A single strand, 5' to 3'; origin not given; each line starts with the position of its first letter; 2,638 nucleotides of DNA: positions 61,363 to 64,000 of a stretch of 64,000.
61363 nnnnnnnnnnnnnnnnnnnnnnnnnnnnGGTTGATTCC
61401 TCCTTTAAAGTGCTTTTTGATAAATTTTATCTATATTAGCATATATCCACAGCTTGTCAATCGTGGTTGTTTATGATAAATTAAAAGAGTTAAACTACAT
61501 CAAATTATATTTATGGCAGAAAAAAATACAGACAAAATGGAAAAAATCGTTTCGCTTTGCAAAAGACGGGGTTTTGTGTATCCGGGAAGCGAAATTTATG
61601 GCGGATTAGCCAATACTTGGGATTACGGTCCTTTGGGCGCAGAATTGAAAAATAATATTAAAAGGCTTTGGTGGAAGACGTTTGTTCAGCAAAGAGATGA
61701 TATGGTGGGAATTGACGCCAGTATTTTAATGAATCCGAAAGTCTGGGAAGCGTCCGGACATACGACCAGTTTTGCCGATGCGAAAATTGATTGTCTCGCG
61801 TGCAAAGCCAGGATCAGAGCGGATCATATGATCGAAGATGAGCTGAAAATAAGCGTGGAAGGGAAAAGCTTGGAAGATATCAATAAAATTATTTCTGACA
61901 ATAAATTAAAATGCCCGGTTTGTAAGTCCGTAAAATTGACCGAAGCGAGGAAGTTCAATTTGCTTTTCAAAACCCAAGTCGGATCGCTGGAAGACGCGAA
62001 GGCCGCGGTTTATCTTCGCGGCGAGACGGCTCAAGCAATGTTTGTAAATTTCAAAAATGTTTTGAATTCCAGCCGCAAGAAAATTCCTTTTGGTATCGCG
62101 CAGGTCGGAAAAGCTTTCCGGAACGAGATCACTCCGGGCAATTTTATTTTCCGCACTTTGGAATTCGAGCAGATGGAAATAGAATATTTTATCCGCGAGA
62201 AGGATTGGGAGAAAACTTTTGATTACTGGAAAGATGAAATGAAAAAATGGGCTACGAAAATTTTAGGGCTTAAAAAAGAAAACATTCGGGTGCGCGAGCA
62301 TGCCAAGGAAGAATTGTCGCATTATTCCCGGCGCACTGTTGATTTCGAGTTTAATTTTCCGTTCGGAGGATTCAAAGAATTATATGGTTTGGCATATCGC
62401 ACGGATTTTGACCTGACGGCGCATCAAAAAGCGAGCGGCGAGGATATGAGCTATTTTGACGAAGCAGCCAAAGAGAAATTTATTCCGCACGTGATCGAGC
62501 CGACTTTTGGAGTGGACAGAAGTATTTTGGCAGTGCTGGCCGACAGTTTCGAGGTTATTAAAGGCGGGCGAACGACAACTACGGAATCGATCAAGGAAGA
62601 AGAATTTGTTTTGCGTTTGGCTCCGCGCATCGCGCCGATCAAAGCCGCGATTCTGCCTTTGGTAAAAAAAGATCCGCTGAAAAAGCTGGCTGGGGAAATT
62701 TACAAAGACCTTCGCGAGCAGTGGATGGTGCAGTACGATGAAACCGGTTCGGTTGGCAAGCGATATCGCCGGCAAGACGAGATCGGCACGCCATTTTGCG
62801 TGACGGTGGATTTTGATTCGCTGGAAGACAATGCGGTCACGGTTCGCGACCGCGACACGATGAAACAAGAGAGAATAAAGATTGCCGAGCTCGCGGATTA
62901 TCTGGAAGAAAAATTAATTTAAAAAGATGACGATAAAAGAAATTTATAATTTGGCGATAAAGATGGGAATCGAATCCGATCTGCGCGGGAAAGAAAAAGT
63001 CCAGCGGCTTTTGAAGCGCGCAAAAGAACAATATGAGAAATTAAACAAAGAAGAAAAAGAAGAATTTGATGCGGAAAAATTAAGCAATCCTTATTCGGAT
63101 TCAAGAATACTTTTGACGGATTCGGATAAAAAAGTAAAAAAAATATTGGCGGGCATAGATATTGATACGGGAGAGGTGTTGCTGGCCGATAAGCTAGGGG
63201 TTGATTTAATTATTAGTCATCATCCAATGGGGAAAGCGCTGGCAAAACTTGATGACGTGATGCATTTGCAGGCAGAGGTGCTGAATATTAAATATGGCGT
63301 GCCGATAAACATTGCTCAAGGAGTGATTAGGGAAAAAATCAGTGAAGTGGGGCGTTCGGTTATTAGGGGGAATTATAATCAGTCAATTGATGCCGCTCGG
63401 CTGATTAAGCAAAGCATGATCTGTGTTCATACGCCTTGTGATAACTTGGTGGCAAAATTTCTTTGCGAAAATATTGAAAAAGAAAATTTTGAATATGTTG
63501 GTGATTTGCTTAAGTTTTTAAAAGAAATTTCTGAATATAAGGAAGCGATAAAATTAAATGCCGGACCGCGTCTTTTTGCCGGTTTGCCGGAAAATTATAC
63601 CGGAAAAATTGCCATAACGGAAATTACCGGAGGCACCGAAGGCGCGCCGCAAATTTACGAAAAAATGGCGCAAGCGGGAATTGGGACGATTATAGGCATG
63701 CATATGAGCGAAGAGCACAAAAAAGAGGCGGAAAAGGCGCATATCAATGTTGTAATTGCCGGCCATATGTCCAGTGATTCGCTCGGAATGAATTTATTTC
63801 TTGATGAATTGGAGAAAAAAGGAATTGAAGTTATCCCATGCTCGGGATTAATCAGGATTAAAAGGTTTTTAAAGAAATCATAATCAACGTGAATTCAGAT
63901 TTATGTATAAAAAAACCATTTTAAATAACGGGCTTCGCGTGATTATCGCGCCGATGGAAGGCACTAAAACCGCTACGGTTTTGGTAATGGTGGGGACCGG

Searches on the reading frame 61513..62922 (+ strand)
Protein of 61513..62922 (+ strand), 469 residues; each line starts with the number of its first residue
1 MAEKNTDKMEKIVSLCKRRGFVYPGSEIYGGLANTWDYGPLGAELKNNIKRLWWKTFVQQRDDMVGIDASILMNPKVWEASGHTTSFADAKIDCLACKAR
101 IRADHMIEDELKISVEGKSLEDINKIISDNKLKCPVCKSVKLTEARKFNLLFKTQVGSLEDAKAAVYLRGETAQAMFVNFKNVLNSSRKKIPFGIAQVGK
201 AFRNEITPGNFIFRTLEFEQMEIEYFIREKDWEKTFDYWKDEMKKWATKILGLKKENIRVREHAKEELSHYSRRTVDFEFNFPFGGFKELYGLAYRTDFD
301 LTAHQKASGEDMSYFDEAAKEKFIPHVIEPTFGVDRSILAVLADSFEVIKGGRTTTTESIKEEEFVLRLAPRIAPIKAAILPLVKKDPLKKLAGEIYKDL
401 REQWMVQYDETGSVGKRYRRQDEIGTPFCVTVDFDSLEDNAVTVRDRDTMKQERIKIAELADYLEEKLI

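Call 3: search_protein_families(library=pfam, proteins=[window:61513-62922:+], max_evalue=0.1)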
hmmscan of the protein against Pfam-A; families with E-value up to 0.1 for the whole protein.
window:61513-62922:+ (469 aa): 2 families
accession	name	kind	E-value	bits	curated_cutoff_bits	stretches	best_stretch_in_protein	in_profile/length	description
PF03129.25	HGTP_anticodon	-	2.3e-23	82.6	21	1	377-466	1-93/94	Anticodon binding domain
PF00587.30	tRNA-synt_2b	-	1.1e-09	39.1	29.3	1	162-343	7-177/179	tRNA synthetase class II core domain (G, H, P, S and T)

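Call 28: find_related_loci(query=window:61513-62922:+, collection=genome_contigs, flank=8000)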
Query window:61513-62922:+ (469 aa) in genome_contigs; peptide patterns used: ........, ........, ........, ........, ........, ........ (x = any residue, [..] = any of these).
600 stretches matched a pattern (row limit reached: there are more); 596 encode a relative of the query (tblastn E <= 1e-3); the best 80 are kept; 80 distinct loci.
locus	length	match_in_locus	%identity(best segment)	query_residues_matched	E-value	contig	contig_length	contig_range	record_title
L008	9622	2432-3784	63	9-468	0e+0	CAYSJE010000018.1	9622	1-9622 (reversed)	MAG TPA_asm: uncultured Candidatus Saccharibacteria bacterium isolate binchicken_co122_203 genome assembly, contig: NODE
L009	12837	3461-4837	60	9-468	0e+0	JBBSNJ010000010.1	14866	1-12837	MAG: Thermomicrobiales bacterium isolate LS5_sbin.57 LS5_sbin.57_K_193360_L_14866_cov_11.0000, whole genome shotgun sequ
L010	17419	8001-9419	60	1-468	0e+0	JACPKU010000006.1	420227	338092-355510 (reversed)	MAG: Candidatus Doudnabacteria bacterium isolate NC_groundwater_503_Ag_S-0.1um_46_13 S35_SO-1_scaffold_521492, whole gen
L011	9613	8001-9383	60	8-468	0e+0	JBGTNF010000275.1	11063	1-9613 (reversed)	MAG: Thermomicrobiales bacterium isolate JTS-RE381 k141_6998610, whole genome shotgun sequence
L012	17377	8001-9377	58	9-468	0e+0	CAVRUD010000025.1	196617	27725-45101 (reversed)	MAG: uncultured Chloroflexia bacterium isolate MFD02840.bin.2.110 genome assembly, contig: contig_75697, whole genome sh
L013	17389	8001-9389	61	4-468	0e+0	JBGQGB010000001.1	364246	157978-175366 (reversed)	MAG: Candidatus Doudnabacteria bacterium isolate OBJ2_061818_090_38 k141_512501_length_364246_cov_22.5027, whole genome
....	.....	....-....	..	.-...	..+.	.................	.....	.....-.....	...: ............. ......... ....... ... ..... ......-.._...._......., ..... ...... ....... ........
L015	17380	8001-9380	57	9-468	0e+0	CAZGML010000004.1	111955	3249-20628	MAG TPA_asm: uncultured Sphaerobacteraceae bacterium isolate SRP187154_co1_308 genome assembly, contig: NODE_100_length_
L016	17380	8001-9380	58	9-468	0e+0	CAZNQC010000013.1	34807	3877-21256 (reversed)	MAG TPA_asm: uncultured Sphaerobacteraceae bacterium isolate SRP344714_co1_164 genome assembly, contig: NODE_2496_length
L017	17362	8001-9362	58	5-468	0e+0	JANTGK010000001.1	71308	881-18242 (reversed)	MAG: Candidatus Peregrinibacteria bacterium isolate bin10060 c_000000000107, whole genome shotgun sequence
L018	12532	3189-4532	60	9-462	0e+0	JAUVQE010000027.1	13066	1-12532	MAG: Nitrospirota bacterium isolate CSMAG_680 CSMAG_680_k127_814677_length_13066_cov_15.0024, whole genome shotgun seque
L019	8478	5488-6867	57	9-468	0e+0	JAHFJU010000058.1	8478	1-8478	MAG: Candidatus Peregrinibacteria bacterium isolate nzgw393 NODE_14660_length_8479_cov_3.181742, whole genome shotgun se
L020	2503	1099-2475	58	9-468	0e+0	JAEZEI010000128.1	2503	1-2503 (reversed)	MAG: Bacteroidetes bacterium isolate OH_CBrB_32 k127_168262, whole genome shotgun sequence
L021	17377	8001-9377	56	1-468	0e+0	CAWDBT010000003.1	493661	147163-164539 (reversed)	MAG: Parachlamydiales bacterium isolate MFD02979.bin.3.154 genome assembly, contig: contig_45500, whole genome shotgun s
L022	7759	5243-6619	58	9-468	0e+0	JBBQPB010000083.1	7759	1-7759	MAG: Thermomicrobiales bacterium isolate Co_metawrap_144 Cmw_144_k141_24434920_length_7759_cov_8.7272, whole genome shot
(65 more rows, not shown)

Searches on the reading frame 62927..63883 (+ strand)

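Call 3: search_protein_families(library=pfam, proteins=[window:62927-63883:+], max_evalue=0.1)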
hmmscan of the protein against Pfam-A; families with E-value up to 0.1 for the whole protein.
window:62927-63883:+ (318 aa): 2 families
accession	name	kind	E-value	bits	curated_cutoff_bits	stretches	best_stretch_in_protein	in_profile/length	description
PF01784.24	DUF34_NIF3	-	1.3e-11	45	23.4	2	161-298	92-238/256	Duf34/NIF3 (NGG1p interacting factor 3)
PF18306.6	LDcluster4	-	0.084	12.9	26.3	0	233-281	36-82/151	SLOG cluster4 family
